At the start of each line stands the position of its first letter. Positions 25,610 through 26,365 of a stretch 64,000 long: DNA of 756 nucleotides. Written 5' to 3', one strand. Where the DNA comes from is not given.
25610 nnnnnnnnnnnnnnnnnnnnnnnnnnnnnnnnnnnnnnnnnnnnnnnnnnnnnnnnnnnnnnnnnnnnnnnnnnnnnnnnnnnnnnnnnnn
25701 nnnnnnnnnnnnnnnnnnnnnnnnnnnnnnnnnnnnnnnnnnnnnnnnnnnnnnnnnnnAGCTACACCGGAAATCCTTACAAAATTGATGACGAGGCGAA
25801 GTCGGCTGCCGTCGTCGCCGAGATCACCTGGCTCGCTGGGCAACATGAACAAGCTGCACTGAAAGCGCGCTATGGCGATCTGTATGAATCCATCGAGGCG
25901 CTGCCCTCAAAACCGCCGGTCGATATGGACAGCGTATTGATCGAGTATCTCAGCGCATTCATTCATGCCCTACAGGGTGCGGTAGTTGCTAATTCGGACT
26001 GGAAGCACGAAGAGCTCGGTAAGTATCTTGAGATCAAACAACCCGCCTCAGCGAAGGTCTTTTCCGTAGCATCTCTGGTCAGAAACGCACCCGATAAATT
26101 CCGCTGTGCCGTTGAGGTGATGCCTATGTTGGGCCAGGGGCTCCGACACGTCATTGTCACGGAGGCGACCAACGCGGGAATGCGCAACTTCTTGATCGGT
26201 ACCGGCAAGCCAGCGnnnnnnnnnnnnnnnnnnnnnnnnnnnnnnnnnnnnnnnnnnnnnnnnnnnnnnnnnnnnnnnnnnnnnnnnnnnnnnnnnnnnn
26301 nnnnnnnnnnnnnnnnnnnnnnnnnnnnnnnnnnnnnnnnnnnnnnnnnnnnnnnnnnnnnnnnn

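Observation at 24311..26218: Stand-alone OLD-type ATPase-TOPRIM gene with an unassigned C-terminal third: candidate anti-phage system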

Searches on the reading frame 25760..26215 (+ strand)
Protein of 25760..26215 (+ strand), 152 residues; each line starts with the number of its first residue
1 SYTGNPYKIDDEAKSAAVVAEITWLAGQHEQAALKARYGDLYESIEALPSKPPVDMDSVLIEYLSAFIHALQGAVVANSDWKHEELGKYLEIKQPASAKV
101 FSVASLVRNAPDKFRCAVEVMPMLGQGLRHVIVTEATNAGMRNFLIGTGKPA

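Call 64: search_protein_families(library=pfam, proteins=[window:25760-26215:+], max_evalue=10)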
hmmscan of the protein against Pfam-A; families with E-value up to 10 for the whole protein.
window:25760-26215:+ (152 aa): 1 family
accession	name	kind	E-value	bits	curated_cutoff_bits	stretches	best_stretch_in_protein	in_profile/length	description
PF11898.13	DUF3418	-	0.16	11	25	1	56-93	227-264/582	Domain of unknown function (DUF3418)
